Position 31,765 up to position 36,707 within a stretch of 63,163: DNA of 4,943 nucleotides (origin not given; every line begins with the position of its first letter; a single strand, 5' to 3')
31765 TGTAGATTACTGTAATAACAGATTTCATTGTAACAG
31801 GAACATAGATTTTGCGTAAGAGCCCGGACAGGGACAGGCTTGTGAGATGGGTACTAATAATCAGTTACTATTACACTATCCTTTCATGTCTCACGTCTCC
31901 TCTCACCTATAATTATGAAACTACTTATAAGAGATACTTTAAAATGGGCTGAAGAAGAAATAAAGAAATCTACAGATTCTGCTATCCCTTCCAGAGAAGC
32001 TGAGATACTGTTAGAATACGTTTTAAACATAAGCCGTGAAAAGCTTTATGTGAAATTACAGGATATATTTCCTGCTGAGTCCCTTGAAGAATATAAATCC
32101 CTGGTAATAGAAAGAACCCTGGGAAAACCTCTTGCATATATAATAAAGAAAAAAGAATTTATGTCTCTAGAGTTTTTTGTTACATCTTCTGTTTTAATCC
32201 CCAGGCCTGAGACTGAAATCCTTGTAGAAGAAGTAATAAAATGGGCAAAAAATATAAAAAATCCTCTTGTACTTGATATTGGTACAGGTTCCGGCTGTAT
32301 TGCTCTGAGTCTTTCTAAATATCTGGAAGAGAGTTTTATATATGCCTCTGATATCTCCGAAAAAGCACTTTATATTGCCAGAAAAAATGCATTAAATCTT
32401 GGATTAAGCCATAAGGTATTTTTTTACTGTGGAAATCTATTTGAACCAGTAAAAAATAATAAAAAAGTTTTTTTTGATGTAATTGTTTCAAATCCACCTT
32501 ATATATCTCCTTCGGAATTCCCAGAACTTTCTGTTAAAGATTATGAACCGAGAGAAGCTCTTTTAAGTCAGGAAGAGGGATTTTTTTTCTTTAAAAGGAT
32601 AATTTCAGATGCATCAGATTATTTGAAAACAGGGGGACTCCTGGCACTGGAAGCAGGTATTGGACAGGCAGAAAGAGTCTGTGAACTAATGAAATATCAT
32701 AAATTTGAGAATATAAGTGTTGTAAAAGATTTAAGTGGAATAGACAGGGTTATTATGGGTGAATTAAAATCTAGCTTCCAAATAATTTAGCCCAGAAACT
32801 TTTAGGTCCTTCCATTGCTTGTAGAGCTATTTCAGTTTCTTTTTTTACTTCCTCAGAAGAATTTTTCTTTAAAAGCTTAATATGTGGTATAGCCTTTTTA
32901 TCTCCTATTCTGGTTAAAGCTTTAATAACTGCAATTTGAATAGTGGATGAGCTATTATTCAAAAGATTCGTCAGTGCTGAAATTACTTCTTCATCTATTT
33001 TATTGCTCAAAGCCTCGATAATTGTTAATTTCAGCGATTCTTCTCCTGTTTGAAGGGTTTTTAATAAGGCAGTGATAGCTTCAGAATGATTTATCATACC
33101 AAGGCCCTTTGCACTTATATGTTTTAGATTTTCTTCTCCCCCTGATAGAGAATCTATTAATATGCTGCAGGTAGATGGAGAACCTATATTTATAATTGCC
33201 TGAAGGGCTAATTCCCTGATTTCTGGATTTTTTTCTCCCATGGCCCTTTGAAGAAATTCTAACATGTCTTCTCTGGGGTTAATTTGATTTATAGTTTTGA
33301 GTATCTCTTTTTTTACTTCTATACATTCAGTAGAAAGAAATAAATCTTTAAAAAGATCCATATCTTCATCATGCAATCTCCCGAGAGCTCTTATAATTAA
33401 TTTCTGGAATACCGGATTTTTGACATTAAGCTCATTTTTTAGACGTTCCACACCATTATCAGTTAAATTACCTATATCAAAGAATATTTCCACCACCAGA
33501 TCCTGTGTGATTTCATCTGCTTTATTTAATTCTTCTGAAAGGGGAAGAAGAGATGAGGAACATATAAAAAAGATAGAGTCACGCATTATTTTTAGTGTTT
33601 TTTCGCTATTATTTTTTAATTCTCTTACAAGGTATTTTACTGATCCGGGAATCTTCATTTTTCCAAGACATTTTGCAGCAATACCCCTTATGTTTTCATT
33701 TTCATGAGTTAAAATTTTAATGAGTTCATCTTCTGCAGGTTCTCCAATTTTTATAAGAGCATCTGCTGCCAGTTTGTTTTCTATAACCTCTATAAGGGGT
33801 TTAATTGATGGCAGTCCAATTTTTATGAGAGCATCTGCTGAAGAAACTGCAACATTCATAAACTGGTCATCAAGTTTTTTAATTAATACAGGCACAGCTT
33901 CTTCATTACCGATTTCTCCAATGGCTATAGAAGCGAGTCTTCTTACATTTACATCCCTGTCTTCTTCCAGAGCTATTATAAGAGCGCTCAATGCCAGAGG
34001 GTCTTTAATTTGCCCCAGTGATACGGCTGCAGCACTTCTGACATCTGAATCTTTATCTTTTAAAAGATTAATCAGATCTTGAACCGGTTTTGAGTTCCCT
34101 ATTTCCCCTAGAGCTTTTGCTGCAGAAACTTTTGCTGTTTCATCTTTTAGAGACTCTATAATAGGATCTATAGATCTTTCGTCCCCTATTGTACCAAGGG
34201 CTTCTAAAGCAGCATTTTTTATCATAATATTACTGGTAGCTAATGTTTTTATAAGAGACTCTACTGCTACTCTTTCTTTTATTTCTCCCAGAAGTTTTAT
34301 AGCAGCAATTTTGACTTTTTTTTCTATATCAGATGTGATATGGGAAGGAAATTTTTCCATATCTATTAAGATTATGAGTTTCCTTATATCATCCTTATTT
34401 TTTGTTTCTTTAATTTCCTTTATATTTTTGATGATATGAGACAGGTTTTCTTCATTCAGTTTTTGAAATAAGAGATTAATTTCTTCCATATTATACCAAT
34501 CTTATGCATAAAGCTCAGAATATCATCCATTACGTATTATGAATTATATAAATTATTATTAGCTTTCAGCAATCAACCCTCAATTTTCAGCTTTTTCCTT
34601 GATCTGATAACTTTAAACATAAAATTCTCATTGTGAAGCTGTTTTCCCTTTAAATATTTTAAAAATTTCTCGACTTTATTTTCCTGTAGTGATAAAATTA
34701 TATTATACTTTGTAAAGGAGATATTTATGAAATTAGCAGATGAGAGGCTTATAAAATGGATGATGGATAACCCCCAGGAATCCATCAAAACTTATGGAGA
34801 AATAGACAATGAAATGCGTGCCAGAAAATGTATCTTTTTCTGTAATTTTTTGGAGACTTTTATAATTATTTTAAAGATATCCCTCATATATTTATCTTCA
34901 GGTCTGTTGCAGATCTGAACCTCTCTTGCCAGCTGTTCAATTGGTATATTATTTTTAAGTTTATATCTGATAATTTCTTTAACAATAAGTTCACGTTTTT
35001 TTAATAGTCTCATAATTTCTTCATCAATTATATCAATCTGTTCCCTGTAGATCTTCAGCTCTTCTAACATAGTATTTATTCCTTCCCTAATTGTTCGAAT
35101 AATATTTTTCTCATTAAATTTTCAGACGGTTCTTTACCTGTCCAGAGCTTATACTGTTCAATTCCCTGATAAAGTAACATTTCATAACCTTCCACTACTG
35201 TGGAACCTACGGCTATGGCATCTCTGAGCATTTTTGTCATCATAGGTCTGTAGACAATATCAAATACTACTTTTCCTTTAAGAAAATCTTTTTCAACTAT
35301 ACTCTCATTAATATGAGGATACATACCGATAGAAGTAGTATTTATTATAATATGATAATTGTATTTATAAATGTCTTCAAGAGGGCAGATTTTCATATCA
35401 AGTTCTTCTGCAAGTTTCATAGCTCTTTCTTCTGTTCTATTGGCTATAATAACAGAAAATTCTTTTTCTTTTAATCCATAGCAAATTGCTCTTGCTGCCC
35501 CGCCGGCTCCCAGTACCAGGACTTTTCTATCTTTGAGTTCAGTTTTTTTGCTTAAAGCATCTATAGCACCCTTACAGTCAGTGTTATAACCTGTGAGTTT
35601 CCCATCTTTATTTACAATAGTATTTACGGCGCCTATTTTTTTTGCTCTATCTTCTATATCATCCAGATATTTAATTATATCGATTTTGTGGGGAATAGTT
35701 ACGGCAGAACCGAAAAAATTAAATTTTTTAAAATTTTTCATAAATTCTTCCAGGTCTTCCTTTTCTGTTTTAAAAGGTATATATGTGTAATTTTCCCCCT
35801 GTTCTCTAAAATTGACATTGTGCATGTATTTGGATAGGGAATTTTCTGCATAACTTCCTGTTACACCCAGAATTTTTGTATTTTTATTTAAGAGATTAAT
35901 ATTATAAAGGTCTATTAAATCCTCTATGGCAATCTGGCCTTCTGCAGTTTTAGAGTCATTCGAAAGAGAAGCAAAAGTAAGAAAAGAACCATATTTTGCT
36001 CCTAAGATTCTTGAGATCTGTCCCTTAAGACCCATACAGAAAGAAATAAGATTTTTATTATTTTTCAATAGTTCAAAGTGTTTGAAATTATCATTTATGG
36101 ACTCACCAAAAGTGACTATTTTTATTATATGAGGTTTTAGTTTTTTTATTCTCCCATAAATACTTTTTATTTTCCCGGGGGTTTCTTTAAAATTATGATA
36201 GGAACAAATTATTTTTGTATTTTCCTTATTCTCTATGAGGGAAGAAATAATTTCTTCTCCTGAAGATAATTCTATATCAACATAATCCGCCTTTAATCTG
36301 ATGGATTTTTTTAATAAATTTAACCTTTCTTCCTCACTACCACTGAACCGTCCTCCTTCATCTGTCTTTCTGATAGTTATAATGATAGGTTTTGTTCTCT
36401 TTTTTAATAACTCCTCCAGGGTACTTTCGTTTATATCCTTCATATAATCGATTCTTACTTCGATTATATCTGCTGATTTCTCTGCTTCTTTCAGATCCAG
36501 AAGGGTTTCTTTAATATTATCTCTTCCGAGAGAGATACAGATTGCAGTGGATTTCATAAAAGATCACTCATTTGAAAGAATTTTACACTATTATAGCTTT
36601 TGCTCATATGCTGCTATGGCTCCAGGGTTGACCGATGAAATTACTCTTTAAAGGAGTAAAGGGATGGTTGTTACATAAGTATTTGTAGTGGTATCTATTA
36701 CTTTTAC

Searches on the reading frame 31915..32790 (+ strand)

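Call 57: search_protein_families(library=pfam, proteins=[window:31915-32790:+], max_evalue=0.0001)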
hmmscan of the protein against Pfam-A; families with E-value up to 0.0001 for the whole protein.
window:31915-32790:+ (291 aa): 11 families
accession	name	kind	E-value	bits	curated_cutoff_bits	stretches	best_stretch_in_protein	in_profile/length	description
PF17827.6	PrmC_N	-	2.2e-14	54.2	23.4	1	8-77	2-70/71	PrmC N-terminal domain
PF05175.20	MTS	-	5.9e-13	49.2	23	1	110-198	30-110/170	Methyltransferase small domain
PF13847.12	Methyltransf_31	-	1.1e-09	38.5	27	1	119-249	7-113/145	Methyltransferase domain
PF13649.12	Methyltransf_25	-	3.1e-08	34.6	27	1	119-193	1-71/97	Methyltransferase domain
PF06325.19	PrmA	-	1.8e-07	31.4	22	1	117-193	163-233/296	Ribosomal protein L11 methyltransferase (PrmA)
PF09445.16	Methyltransf_15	-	3.1e-07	30.6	22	1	118-196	3-81/165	RNA cap guanine-N2 methyltransferase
PF01170.24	UPF0020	-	7.8e-07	29.4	22.3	1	140-196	77-131/197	RMKL-like, methyltransferase domain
PF08241.18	Methyltransf_11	-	1e-05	26.5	21.2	1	120-193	1-67/95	Methyltransferase domain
PF03602.21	Cons_hypoth95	-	2.1e-05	24.7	24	1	97-198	22-125/182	Conserved hypothetical protein 95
PF12847.13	Methyltransf_18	-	3.1e-05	24.5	27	1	116-183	15-82/151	Methyltransferase domain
PF08242.18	Methyltransf_12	-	9.7e-05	23.5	30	0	120-193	1-72/98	Methyltransferase domain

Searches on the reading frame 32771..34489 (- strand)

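Call 57: search_protein_families(library=pfam, proteins=[window:32771-34489:-], max_evalue=0.0001)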
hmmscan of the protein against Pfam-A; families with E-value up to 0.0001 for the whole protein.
window:32771-34489:- (572 aa): 7 families
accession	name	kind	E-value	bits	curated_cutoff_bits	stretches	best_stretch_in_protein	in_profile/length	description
PF13646.12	HEAT_2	-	7.3e-74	244.6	27.7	9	117-179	14-76/88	HEAT repeats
PF03130.22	HEAT_PBS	-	1e-34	115.5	20.9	0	93-116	4-27/27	PBS lyase HEAT-like repeat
PF02985.28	HEAT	-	3.9e-24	82.9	23.5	0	139-161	5-27/31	HEAT repeat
PF13513.12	HEAT_EZ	-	1.9e-21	76.5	27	0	139-161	33-55/55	HEAT-like repeat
PF01602.26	Adaptin_N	-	1.4e-09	37.5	37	0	248-384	111-231/524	Adaptin N terminal region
PF00514.29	Arm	-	5.5e-09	36.2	20.6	0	139-160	17-38/41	Armadillo/beta-catenin-like repeat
PF12717.13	Cnd1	-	9.3e-05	23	26.4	0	136-198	23-90/162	non-SMC mitotic condensation complex subunit 1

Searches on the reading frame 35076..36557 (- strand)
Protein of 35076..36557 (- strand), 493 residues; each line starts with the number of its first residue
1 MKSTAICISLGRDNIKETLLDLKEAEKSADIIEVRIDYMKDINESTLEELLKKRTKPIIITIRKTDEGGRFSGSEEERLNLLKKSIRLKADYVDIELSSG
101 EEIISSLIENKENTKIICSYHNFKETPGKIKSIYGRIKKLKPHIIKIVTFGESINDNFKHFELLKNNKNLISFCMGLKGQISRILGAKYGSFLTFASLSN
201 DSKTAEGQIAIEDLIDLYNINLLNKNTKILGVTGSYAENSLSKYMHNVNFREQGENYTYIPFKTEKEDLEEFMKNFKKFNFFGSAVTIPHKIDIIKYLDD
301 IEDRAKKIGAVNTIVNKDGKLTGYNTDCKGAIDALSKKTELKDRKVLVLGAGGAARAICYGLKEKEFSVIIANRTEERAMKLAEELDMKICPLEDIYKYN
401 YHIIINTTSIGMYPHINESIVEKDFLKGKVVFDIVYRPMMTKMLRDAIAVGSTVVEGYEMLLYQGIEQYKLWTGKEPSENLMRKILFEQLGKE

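Call 57: search_protein_families(library=pfam, proteins=[window:35076-36557:-], max_evalue=0.0001)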
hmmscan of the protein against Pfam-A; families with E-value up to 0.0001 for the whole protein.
window:35076-36557:- (493 aa): 6 families
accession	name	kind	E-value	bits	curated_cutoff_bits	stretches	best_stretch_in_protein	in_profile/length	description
PF01487.21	DHquinase_I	-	3.2e-58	198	22.2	1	7-218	1-230/230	Type I 3-dehydroquinase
PF08501.16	Shikimate_dh_N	-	2.1e-23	82.8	27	1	232-314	1-83/83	Shikimate dehydrogenase substrate binding domain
PF01488.26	Shikimate_DH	-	4.3e-13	50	24.3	1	336-422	5-96/138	Shikimate / quinate 5-dehydrogenase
PF18317.6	SDH_C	-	1.1e-11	44.7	25.8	1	457-486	1-30/31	Shikimate 5'-dehydrogenase C-terminal domain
PF03807.23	F420_oxidored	-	1.6e-07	32.3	21.6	1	345-435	1-92/94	NADP oxidoreductase coenzyme F420-dependent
PF07991.19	KARI_N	-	7.2e-06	26.1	20.6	1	341-437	2-102/165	Acetohydroxy acid isomeroreductase, NADPH-binding domain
